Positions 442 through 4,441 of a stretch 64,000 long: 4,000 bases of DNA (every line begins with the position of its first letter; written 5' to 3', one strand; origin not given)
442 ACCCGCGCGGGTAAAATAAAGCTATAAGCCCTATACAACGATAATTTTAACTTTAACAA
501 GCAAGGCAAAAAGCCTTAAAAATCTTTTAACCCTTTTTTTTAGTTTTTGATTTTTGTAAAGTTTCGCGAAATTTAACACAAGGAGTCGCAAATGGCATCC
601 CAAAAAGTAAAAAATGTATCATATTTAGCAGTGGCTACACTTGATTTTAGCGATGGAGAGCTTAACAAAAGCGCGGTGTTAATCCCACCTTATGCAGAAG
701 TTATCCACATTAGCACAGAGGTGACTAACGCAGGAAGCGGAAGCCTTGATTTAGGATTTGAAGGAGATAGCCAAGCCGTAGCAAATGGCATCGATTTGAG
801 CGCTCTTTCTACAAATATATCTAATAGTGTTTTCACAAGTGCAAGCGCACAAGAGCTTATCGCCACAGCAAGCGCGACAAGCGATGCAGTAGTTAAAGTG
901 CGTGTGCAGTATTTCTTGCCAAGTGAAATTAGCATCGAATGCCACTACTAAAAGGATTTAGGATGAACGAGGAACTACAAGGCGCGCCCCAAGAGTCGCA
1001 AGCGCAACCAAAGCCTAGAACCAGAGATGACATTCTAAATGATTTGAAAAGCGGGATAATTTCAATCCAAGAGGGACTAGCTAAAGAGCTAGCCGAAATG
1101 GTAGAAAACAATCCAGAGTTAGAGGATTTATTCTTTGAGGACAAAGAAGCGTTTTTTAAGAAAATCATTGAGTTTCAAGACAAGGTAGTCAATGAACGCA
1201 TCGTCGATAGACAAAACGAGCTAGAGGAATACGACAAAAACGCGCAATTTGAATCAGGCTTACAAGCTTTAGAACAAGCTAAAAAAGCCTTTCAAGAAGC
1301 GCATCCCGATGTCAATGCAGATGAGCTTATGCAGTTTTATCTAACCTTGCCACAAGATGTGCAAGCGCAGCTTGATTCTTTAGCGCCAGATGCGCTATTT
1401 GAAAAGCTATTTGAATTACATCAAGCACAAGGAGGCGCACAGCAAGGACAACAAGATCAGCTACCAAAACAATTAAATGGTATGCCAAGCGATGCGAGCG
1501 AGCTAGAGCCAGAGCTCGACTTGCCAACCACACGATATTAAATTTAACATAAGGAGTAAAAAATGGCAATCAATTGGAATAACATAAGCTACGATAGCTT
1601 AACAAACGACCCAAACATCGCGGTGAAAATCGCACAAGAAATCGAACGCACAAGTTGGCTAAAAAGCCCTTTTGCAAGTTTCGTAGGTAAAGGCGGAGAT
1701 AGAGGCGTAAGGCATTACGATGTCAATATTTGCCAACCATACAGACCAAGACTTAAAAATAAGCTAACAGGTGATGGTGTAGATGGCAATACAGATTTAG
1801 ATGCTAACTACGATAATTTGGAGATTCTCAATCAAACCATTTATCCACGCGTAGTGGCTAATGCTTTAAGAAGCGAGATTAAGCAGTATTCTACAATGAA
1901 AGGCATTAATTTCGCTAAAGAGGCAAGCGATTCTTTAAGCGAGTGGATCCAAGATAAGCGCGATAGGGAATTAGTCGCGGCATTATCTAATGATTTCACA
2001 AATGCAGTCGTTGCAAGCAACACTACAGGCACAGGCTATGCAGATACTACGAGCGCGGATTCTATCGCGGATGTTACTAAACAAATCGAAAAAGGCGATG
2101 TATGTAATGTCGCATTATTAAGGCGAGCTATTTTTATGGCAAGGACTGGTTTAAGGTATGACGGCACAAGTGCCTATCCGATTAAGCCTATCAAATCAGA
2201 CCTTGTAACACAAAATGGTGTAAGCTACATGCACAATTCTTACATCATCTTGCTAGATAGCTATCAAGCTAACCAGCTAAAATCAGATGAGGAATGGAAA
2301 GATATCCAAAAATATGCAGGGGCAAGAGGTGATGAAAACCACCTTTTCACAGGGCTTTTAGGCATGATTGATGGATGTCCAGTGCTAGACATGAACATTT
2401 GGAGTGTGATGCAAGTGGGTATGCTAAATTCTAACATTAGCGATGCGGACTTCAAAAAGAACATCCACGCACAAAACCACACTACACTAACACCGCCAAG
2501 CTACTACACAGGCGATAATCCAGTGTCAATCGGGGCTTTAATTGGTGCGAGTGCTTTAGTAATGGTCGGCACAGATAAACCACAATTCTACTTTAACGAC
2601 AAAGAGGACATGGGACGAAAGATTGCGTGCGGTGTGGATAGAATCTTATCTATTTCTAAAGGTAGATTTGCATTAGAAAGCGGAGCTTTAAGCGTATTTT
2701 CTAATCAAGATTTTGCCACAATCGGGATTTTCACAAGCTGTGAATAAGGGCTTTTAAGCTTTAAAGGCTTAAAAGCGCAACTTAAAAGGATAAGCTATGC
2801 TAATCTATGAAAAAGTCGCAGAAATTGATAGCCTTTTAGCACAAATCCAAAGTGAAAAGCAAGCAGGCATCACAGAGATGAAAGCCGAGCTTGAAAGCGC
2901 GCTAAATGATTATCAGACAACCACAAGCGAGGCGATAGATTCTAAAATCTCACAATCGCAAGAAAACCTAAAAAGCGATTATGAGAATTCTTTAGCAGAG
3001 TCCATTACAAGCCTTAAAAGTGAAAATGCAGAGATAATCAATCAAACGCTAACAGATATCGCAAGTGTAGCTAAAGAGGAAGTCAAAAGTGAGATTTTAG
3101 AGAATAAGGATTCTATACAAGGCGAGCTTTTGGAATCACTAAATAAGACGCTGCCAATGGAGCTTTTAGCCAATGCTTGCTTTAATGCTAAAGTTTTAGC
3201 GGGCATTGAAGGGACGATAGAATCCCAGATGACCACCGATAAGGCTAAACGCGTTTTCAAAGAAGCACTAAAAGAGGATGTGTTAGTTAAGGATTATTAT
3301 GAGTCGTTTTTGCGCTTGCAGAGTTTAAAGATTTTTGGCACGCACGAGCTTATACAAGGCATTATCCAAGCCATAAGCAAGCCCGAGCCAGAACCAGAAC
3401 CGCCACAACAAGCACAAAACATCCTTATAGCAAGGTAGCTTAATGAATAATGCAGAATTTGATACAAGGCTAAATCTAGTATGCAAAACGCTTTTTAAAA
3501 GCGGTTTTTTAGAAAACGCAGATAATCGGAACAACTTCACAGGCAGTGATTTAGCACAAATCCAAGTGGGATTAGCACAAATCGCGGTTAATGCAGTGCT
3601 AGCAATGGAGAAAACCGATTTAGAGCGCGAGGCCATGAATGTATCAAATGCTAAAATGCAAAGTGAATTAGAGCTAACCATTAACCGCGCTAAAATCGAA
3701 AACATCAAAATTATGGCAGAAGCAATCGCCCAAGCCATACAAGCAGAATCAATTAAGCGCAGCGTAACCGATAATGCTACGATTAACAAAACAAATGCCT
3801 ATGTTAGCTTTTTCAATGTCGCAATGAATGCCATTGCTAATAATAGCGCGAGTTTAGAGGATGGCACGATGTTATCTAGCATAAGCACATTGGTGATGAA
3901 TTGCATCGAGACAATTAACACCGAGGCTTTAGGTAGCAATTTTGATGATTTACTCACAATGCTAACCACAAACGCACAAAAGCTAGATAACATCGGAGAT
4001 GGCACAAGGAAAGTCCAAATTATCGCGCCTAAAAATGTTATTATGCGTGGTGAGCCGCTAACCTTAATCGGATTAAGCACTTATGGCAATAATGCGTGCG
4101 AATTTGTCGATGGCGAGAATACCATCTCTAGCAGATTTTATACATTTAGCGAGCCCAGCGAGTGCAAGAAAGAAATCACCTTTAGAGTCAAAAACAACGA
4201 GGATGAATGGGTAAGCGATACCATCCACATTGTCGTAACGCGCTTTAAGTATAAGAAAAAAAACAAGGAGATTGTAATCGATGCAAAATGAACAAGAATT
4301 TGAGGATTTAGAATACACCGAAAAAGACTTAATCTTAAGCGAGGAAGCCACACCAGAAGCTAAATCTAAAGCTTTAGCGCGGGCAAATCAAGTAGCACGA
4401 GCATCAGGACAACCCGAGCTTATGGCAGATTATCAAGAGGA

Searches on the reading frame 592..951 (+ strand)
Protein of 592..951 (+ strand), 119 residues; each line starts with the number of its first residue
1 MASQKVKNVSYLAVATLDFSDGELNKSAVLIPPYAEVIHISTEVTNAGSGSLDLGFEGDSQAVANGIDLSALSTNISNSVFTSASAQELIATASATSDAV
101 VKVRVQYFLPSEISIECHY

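Call 14: search_protein_families(library=phrogs, proteins=[window:592-951:+], max_evalue=0.01)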
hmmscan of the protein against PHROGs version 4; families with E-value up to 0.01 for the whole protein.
window:592-951:+ (119 aa): 1 family
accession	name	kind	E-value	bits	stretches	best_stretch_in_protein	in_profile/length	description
phrog_2694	-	unknown function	8.8e-16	59.3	1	3-116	2-119/120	-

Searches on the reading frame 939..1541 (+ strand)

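Call 14: search_protein_families(library=phrogs, proteins=[window:939-1541:+], max_evalue=0.01)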
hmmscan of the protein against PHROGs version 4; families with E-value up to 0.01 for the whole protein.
window:939-1541:+ (200 aa): 1 family
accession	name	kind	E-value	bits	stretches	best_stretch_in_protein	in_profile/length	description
phrog_2733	-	unknown function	2.6e-21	77.4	1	42-183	23-170/186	-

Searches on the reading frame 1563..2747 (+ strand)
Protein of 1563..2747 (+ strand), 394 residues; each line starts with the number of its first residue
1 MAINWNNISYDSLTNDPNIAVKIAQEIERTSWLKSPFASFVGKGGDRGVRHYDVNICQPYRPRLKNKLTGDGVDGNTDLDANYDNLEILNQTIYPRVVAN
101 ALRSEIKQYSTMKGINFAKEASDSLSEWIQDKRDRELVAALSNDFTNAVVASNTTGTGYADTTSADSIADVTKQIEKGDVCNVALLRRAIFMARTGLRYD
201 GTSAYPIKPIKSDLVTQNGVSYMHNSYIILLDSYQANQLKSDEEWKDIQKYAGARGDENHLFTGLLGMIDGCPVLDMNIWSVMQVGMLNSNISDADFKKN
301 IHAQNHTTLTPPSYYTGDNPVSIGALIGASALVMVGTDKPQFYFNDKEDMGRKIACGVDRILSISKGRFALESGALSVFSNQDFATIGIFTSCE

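Call 14: search_protein_families(library=phrogs, proteins=[window:1563-2747:+], max_evalue=0.01)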
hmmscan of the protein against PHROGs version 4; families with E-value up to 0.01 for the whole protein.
window:1563-2747:+ (394 aa): 1 family
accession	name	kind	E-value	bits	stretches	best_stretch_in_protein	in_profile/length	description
phrog_334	-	head and packaging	2e-72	245.3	1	15-392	9-378/381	major head protein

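Call 15: search_protein_families(library=pfam, proteins=[window:1563-2747:+], max_evalue=0.01)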
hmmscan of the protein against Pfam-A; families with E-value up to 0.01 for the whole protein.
window:1563-2747:+ (394 aa): 1 family
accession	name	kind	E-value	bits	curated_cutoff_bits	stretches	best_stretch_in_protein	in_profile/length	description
PF13252.12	Phage_capsid_3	-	3.2e-13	49.8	23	1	64-389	57-370/376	Phage capsid protein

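Call 33: search_dna_similar(query=window:1563-2747:+, collection=phages, mode=protein, max_rows=12)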
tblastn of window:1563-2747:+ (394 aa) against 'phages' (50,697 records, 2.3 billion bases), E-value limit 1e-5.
Records with a match: 79; places in all: 83; records where one place covers at least 80% of the query: 74.
Best place of each record, by identity: 60-80% 8; <60% 71.
By first word of the organism name: Helicobacter 48; Bacteriophage 30; Paracoccus 1.
By host as written in the record: Helicobacter pylori 32; Helicobacter heilmannii 7; Helicobacter canis 4; Helicobacter acinonychis 4; Helicobacter cinaedi 3; Helicobacter ailurogastricus 3; Helicobacter pylori strain KMT83 3; Helicobacter cetorum 2; and 18 more.
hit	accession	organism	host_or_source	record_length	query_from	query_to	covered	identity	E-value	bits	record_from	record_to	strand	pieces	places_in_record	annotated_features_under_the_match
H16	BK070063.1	Bacteriophage sp.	Helicobacter cinaedi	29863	2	394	100%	66.4%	3e-178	556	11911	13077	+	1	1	hypothetical protein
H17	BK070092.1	Bacteriophage sp.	Helicobacter cinaedi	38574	2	394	100%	66.4%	3e-178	556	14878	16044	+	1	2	hypothetical protein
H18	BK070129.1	Bacteriophage sp.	Helicobacter himalayensis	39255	2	394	100%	66.2%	2e-176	550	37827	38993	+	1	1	hypothetical protein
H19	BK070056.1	Bacteriophage sp.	Helicobacter canis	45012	3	394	99%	65.3%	2e-175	547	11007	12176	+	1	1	hypothetical protein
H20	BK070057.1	Bacteriophage sp.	Helicobacter canis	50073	3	394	99%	65.3%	2e-175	547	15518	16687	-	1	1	DUF4043 family protein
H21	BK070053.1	Bacteriophage sp.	Helicobacter canis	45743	3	394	99%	64.8%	1e-173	542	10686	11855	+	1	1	hypothetical protein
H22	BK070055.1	Bacteriophage sp.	Helicobacter canis NCTC 12740 genome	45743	3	394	99%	64.8%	1e-173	542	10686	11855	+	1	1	hypothetical protein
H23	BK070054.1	Bacteriophage sp.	Helicobacter canis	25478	6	394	99%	60.8%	1e-153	485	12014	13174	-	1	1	hypothetical protein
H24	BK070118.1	Bacteriophage sp.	Helicobacter equorum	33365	6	394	99%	58.1%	3e-149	472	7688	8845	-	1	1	hypothetical protein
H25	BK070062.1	Bacteriophage sp.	Helicobacter cinaedi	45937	6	392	98%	58.4%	1e-130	491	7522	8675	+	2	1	hypothetical protein (x2)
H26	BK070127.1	Bacteriophage sp.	Helicobacter heilmannii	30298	1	392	99%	57.5%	3e-145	461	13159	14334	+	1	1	hypothetical protein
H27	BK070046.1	Bacteriophage sp.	Helicobacter ailurogastricus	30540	6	392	98%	57.9%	1e-147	468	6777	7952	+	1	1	hypothetical protein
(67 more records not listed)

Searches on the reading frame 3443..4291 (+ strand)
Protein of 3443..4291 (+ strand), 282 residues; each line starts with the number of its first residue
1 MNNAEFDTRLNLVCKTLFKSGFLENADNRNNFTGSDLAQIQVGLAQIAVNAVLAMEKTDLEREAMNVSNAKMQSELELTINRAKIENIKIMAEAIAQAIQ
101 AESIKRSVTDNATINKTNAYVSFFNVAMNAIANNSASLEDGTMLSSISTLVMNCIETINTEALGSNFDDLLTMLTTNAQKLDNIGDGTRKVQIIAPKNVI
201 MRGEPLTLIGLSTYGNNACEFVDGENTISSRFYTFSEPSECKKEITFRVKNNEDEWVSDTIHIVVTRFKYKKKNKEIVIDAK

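Call 14: search_protein_families(library=phrogs, proteins=[window:3443-4291:+], max_evalue=0.01)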
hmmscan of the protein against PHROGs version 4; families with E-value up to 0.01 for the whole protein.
window:3443-4291:+ (282 aa): 1 family
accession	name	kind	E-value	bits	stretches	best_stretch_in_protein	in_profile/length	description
phrog_2703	-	unknown function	5.3e-21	76.2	1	25-273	15-263/265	-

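Call 15: search_protein_families(library=pfam, proteins=[window:3443-4291:+], max_evalue=0.01)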
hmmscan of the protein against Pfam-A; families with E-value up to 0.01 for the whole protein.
window:3443-4291:+ (282 aa): 0 families
